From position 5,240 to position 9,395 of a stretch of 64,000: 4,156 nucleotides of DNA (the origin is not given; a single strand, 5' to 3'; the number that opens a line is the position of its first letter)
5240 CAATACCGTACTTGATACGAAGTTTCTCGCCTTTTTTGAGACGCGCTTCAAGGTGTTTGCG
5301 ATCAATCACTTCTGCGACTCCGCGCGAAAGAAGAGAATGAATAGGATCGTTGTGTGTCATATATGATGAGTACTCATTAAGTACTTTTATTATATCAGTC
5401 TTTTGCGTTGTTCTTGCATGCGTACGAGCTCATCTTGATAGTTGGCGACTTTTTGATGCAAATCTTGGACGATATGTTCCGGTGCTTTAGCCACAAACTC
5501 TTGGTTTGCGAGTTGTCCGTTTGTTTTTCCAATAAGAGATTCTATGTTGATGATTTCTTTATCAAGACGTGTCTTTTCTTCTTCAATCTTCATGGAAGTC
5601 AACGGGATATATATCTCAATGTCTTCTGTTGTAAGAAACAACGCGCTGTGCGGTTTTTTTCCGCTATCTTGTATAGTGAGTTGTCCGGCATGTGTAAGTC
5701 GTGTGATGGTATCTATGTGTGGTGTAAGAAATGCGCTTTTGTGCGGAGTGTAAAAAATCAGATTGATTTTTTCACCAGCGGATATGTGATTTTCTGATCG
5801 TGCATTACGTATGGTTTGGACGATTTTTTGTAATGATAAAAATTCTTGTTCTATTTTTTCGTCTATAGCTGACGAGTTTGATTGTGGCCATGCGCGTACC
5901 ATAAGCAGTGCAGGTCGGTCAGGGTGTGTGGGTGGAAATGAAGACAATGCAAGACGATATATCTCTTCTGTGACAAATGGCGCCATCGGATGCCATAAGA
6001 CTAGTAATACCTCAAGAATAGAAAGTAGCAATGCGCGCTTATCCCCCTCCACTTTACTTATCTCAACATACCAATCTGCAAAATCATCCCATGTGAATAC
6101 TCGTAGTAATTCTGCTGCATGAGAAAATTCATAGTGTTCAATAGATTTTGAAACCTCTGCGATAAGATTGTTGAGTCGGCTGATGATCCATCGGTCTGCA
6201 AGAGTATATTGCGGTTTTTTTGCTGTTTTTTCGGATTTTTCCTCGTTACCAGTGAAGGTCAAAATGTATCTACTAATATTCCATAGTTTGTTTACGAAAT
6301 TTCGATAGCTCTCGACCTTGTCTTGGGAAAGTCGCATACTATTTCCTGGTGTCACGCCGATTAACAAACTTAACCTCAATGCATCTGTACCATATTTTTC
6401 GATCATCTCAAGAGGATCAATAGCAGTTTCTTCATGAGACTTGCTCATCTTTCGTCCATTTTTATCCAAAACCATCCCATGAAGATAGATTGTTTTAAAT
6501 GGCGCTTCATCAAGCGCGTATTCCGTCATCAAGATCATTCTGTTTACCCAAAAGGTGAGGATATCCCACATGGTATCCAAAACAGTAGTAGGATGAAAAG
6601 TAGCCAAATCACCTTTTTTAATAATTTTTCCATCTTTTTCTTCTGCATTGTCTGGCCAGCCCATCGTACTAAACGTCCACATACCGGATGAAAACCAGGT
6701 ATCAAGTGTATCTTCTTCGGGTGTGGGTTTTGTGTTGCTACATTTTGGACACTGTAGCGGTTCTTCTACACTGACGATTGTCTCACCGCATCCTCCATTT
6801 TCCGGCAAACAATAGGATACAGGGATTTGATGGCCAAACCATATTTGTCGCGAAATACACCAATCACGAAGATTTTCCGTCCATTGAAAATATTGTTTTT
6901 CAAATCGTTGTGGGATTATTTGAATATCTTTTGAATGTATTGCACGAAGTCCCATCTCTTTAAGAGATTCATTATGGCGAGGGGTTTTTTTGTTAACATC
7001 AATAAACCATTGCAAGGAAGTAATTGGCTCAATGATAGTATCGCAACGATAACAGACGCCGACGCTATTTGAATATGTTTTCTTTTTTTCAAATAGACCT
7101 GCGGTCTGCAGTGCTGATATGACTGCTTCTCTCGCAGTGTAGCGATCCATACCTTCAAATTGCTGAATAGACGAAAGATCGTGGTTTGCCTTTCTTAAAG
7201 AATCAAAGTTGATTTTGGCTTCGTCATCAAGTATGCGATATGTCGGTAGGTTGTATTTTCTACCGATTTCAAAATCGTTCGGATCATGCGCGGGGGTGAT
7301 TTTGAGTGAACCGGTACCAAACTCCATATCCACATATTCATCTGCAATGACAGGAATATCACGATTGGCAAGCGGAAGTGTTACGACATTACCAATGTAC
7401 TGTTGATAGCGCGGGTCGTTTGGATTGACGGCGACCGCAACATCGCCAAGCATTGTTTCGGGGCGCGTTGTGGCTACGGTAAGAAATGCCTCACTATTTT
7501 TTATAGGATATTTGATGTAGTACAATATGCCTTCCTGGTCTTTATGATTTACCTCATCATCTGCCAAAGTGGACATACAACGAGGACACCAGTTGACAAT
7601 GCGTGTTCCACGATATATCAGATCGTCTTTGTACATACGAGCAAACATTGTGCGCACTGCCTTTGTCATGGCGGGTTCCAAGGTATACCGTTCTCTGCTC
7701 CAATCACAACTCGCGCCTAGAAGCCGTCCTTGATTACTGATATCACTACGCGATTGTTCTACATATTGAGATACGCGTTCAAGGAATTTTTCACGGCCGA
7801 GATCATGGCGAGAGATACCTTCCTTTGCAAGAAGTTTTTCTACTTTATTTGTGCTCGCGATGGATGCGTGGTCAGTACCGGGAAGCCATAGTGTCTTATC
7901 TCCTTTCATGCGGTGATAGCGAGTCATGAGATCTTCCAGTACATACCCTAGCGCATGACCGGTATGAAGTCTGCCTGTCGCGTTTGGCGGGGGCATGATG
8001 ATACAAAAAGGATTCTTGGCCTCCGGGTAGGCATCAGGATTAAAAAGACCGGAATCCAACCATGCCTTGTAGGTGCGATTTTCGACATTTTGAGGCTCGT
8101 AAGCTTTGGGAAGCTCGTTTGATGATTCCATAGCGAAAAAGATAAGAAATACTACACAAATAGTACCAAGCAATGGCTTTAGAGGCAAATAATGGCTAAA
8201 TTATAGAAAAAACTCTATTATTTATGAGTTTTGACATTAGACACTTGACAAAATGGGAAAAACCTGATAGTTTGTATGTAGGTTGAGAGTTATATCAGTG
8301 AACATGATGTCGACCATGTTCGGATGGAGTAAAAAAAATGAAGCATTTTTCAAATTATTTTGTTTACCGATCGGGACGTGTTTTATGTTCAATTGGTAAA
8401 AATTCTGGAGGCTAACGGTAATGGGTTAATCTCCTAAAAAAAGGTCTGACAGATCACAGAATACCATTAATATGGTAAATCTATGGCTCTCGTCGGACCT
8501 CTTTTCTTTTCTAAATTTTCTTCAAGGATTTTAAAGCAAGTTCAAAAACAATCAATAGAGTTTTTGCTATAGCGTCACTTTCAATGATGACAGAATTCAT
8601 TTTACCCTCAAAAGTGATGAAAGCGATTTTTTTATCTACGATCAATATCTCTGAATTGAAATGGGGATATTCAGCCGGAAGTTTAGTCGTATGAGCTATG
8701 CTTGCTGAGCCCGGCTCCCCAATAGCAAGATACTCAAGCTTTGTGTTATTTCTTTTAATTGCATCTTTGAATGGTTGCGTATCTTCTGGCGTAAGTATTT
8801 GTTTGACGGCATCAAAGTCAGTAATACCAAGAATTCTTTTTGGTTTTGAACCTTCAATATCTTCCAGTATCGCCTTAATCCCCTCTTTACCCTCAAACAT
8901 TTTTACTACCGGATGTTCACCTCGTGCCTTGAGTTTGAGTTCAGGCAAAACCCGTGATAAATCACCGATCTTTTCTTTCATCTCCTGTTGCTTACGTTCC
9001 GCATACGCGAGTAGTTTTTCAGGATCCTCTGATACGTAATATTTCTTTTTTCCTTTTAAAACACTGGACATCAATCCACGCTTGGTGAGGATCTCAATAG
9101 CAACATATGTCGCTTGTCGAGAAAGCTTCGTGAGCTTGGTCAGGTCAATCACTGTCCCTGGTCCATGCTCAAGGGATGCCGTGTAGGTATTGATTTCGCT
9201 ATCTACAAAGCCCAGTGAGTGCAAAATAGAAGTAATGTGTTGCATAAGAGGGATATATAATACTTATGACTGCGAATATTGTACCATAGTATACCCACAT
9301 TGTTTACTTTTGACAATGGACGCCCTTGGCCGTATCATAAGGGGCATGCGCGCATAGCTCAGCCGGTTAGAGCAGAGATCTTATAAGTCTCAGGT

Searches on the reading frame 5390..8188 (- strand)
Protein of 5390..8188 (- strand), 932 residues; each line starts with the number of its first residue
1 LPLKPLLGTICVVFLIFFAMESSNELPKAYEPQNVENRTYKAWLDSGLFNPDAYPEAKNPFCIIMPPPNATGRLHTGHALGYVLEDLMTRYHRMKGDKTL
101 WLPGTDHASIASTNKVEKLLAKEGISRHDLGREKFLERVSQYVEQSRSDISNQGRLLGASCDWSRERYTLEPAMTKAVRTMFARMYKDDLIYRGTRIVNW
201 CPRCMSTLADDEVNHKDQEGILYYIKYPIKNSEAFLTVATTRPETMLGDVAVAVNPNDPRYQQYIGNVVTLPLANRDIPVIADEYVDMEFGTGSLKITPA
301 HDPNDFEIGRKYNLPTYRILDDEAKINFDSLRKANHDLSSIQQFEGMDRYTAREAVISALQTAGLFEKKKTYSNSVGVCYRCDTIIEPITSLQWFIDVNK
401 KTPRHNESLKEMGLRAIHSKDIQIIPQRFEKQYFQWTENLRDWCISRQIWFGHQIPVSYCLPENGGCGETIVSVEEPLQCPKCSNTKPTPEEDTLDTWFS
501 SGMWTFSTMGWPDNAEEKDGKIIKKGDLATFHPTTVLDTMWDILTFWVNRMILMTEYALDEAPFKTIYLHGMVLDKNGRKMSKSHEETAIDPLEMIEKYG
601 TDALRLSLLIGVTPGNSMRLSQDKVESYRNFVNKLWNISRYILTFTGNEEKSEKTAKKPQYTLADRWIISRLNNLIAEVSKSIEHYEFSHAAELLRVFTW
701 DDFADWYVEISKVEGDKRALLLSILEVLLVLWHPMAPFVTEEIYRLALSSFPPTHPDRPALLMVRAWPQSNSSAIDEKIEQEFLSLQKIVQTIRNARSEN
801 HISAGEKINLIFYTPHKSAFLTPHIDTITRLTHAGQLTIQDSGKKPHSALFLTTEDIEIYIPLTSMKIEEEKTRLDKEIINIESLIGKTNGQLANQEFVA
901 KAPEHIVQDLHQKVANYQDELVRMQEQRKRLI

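Call 12: search_protein_families(library=pfam, proteins=[window:5390-8188:-], max_evalue=0.01)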
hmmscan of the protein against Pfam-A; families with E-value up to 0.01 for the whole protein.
window:5390-8188:- (932 aa): 5 families
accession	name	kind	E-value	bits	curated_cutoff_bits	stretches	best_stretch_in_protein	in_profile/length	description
PF00133.28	tRNA-synt_1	-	4.8e-112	375.2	22.7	1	39-618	2-411/414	tRNA synthetases class I (I, L, M and V)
PF08264.19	Anticodon_1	-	9e-35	120.2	25.1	1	665-809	1-145/148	Anticodon-binding domain of tRNA ligase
PF09334.17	tRNA-synt_1g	-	8.5e-18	64.7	20.1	2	68-214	8-136/391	tRNA synthetases class I (M)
PF13603.12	tRNA-synt_1_2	-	2.7e-14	53.5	25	1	266-360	86-184/185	Leucyl-tRNA synthetase, editing domain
PF10458.14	Val_tRNA-synt_C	-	5.7e-12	46.2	25.9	1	868-931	2-65/66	Valyl tRNA synthetase tRNA binding arm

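Call 36: find_related_loci(query=window:5390-8131:-, collection=metagenome_contigs, flank=10000)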
Query window:5390-8131:- (913 aa) in metagenome_contigs; peptide patterns used: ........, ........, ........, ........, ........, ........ (x = any residue, [..] = any of these).
600 stretches matched a pattern (row limit reached: there are more); 592 encode a relative of the query (tblastn E <= 1e-3); the best 80 are kept; 80 distinct loci.
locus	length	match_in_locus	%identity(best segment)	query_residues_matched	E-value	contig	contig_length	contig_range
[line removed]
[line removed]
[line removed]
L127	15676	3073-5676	43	6-908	0e+0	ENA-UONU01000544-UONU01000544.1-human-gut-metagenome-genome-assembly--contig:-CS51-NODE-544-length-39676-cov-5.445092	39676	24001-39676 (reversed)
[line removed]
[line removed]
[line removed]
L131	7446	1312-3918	42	4-907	0e+0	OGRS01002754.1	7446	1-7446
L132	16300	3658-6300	42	1-912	0e+0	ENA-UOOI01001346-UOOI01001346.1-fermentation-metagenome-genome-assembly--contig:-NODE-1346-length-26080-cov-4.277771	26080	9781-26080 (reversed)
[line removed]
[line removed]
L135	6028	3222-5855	42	6-912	0e+0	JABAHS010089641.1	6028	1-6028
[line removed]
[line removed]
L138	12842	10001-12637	42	1-908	0e+0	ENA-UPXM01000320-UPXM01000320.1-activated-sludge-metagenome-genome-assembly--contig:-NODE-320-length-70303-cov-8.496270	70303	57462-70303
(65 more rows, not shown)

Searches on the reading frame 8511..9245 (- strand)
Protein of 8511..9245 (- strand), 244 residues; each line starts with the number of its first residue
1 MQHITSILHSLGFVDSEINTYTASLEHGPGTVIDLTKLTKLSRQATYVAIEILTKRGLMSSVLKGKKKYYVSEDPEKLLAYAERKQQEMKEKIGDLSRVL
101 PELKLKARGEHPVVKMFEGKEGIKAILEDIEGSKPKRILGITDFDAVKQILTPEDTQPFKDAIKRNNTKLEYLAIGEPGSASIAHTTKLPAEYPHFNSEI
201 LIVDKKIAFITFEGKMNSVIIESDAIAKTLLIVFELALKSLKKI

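Call 12: search_protein_families(library=pfam, proteins=[window:8511-9245:-], max_evalue=0.01)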
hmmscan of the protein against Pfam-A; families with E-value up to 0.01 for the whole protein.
window:8511-9245:- (244 aa): 1 family
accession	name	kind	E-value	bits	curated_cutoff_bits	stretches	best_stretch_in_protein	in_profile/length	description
PF01978.25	TrmB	-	5.1e-07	29.9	25.6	1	8-72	1-64/68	Sugar-specific transcriptional regulator TrmB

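Call 62: find_homologous_proteins(query=window:8511-9245:-, max_evalue=0.00001)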
Query window:8511-9245:- (244 aa): 222 proteins with E <= 0.00001 among 843 candidates; the best 120 are listed.
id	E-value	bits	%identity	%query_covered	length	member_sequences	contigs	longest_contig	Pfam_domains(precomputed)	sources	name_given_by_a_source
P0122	3.7e-150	516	100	100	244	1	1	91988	PF01978.26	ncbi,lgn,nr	ncbi:MAG: helix-turn-helix domain-containing protein [bacterium]|nr:helix-turn-helix domain-containi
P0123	7.9e-115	400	79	100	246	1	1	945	PF01978.26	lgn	-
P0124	1.1e-113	396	76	99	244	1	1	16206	PF01978.26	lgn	-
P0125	2.7e-101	356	72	98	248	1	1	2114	PF01978.26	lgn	-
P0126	7.3e-98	345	68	99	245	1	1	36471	PF01978.26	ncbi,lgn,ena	-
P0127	1.6e-97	344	70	99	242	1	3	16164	PF01978.26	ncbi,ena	ncbi:MAG: helix-turn-helix domain-containing protein [Patescibacteria group bacterium]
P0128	1.0e-88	315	60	99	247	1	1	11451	PF01978.26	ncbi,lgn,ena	-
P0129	2.6e-81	291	58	100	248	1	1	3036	PF01978.26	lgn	-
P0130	6.6e-73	263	53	98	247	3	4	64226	PF01978.26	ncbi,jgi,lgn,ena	-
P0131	1.2e-72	262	52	100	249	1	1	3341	PF01978.26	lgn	-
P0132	5.2e-72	260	51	100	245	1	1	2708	PF01978.26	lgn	-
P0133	6.6e-72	260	53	99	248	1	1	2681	PF01978.26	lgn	-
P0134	8.6e-72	259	53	100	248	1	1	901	PF01978.26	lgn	-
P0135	1.7e-71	258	54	100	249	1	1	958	PF01978.26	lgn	-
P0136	2.1e-71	258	54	98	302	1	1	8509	PF01978.26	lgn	-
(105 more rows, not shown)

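Call 63: find_encoding_contigs(protein=P0124, flank=10000, max_places=3)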
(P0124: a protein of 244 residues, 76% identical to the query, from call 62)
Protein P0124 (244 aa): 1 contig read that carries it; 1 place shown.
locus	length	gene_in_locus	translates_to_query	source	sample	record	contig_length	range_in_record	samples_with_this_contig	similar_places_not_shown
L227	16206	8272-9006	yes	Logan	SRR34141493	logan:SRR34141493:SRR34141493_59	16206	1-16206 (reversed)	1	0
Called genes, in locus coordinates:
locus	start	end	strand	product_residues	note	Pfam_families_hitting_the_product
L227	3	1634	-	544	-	?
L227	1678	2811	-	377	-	-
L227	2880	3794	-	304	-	PF06030:WxLIP_PGBD (weak)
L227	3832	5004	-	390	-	-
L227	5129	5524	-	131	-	PF08378:NERD, PF02021:UPF0102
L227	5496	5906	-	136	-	-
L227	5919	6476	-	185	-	PF05175:MTS (faint), PF01209:Ubie_methyltran, PF13847:Methyltransf_31, PF08241:Methyltransf_11, PF13649:Methyltransf_25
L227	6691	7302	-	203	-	PF12917:YfbR-like (faint), PF13023:HD_3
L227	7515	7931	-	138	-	-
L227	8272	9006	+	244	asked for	PF01978:TrmB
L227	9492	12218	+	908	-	PF00133:tRNA-synt_1, PF09334:tRNA-synt_1g, PF13603:tRNA-synt_1_2, PF08264:Anticodon_1, PF10458:Val_tRNA-synt_C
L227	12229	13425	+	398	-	PF00579:tRNA-synt_1b, PF22421:SYY_C-terminal, PF01479:S4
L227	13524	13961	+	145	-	-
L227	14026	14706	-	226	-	PF22435:MRM3-like_sub_bind (weak), PF00588:SpoU_methylase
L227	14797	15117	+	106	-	-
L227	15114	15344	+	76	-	-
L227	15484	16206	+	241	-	?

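Call 64: find_encoding_contigs(protein=P0126, flank=10000, max_places=3)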
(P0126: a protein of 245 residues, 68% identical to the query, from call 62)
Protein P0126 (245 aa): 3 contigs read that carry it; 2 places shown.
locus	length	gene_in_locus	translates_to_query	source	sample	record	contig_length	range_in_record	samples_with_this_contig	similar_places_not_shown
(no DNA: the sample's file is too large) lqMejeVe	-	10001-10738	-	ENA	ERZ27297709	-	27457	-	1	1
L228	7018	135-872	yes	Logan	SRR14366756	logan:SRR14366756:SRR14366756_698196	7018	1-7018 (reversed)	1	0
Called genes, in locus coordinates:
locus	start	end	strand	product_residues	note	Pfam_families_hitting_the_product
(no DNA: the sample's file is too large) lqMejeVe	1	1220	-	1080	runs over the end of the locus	PF22904:NOMO1-like_2nd (faint), PF25833:Fn3_SaeA_3rd (faint)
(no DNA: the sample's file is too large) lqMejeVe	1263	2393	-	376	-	-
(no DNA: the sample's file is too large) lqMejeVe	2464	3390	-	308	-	-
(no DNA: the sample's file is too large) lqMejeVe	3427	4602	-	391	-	-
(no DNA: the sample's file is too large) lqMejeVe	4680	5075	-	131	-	PF08378:NERD, PF02021:UPF0102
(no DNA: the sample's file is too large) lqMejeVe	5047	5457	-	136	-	-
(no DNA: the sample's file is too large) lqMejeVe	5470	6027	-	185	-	PF01209:Ubie_methyltran, PF13847:Methyltransf_31, PF08241:Methyltransf_11, PF13649:Methyltransf_25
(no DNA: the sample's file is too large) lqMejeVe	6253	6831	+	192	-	-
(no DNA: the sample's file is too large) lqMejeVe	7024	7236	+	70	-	-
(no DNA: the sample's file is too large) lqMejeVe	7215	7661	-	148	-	-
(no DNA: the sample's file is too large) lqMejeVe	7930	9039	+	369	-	PF12704:MacB_PCD, PF02687:FtsX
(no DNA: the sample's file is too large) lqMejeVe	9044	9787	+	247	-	PF00005:ABC_tran, PF13304:AAA_21 (faint)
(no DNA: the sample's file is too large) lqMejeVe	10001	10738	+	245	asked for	PF01978:TrmB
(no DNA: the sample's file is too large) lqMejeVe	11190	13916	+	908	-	PF00133:tRNA-synt_1, PF09334:tRNA-synt_1g, PF13603:tRNA-synt_1_2, PF08264:Anticodon_1, PF10458:Val_tRNA-synt_C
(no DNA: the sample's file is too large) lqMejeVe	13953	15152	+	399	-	PF00579:tRNA-synt_1b, PF22421:SYY_C-terminal, PF01479:S4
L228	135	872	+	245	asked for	PF01978:TrmB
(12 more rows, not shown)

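Call 66: find_encoding_contigs(protein=P0127, flank=10000, max_places=4)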
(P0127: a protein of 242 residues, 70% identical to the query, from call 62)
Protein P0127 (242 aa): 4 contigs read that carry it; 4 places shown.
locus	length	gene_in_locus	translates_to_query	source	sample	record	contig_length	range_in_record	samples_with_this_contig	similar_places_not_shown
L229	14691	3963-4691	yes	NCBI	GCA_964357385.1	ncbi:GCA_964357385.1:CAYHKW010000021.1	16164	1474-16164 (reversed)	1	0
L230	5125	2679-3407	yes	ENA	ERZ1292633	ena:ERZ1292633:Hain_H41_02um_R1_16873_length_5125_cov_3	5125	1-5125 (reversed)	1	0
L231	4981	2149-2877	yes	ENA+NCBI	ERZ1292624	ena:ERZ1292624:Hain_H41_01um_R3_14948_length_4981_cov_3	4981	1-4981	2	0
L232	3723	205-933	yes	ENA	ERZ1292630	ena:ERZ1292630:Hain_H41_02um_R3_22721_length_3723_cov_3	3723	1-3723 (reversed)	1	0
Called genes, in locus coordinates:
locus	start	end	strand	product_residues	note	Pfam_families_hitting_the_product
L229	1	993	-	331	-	?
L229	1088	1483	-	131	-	PF08378:NERD, PF02021:UPF0102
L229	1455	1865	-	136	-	-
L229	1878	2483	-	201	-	PF01209:Ubie_methyltran, PF13847:Methyltransf_31, PF08241:Methyltransf_11, PF13649:Methyltransf_25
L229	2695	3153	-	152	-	-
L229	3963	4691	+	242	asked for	PF01978:TrmB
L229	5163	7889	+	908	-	PF00133:tRNA-synt_1, PF09334:tRNA-synt_1g, PF13603:tRNA-synt_1_2, PF08264:Anticodon_1, PF10458:Val_tRNA-synt_C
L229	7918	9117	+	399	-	PF00579:tRNA-synt_1b, PF22421:SYY_C-terminal, PF01479:S4 (weak)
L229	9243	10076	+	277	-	-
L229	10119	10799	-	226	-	PF22435:MRM3-like_sub_bind (weak), PF00588:SpoU_methylase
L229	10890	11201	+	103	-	-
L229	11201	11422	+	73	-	-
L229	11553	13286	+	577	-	PF03485:Arg_tRNA_synt_N, PF00750:tRNA-synt_1d, PF05746:DALR_1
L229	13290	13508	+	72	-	-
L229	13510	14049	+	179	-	-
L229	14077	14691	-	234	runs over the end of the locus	PF22935:RM44_endonuclase, PF14622:Ribonucleas_3_3, PF00636:Ribonuclease_3, PF00035:dsrm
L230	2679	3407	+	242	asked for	PF01978:TrmB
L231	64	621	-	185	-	PF01209:Ubie_methyltran, PF13847:Methyltransf_31, PF08241:Methyltransf_11, PF13649:Methyltransf_25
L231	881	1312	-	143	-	-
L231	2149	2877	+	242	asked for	PF01978:TrmB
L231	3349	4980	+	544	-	PF00133:tRNA-synt_1, PF09334:tRNA-synt_1g, PF13603:tRNA-synt_1_2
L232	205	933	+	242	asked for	PF01978:TrmB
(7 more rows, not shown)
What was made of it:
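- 8511..9245 (-): TrmB-like wHTH gene 1, the conserved left-hand boundary of the array together with valS (70-76% identical in L227 and L229). calls 12, 62, 63, 66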

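Call 67: find_encoding_contigs(protein=P0130, flank=10000, max_places=4)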
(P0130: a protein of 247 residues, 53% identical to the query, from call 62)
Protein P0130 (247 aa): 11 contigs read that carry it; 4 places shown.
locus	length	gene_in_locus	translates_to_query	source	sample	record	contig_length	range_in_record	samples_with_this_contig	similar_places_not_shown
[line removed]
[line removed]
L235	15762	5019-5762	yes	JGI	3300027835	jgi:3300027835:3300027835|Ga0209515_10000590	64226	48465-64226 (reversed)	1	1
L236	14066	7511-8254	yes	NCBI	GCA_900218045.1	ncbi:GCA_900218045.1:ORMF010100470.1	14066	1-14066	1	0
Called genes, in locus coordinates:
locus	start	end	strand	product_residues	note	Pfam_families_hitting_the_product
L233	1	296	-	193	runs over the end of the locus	-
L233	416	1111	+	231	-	PF04116:FA_hydroxylase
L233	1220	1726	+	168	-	-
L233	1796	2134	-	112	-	-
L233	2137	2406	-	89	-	-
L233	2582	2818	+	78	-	-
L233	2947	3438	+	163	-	-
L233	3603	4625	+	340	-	-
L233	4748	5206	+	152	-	-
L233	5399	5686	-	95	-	-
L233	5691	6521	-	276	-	-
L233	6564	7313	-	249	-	PF00535:Glycos_transf_2, PF10111:Glyco_tranf_2_2, PF13641:Glyco_tranf_2_3 (weak)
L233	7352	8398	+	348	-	PF00814:TsaD, PF22521:HypF_C_2 (weak)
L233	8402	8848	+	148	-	PF02367:TsaE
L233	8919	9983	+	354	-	PF06068:TIP49 (weak), PF05496:RuvB_N, PF00004:AAA, PF07728:AAA_5 (weak), PF17864:AAA_lid_4, PF05491:WHD_RuvB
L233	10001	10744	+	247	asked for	PF01978:TrmB (weak)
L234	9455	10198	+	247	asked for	PF01978:TrmB (weak)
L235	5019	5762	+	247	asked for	PF01978:TrmB (weak)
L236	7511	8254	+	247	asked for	PF01978:TrmB (weak)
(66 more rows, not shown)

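Call 73: find_encoding_contigs(protein=P0128, flank=10000, max_places=4)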
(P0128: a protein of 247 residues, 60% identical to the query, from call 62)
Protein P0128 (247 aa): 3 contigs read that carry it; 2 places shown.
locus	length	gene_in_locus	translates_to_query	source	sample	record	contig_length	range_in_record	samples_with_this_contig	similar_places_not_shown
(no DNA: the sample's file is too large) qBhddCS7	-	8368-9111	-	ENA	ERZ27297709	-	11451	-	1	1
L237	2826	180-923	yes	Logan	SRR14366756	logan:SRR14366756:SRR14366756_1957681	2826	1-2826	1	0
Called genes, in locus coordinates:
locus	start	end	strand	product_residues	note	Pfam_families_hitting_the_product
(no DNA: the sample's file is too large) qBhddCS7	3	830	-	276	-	?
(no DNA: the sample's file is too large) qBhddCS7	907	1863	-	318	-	PF06030:WxLIP_PGBD (weak)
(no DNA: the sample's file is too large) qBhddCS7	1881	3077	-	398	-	-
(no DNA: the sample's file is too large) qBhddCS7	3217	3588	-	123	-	PF08378:NERD, PF02021:UPF0102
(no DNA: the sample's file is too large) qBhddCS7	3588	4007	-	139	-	-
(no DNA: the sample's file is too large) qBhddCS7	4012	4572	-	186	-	PF05175:MTS (faint), PF01209:Ubie_methyltran, PF13847:Methyltransf_31, PF08241:Methyltransf_11, PF08242:Methyltransf_12, PF13649:Methyltransf_25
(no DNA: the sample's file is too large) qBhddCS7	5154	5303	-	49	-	-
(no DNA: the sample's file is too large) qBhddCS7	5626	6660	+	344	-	PF12704:MacB_PCD (weak), PF02687:FtsX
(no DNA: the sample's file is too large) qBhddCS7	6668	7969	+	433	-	PF00005:ABC_tran, PF13304:AAA_21 (weak)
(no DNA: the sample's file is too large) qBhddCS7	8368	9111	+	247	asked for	PF01978:TrmB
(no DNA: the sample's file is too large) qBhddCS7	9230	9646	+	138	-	-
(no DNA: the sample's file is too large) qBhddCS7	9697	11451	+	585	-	?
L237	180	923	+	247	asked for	PF01978:TrmB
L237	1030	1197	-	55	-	-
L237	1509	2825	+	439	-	?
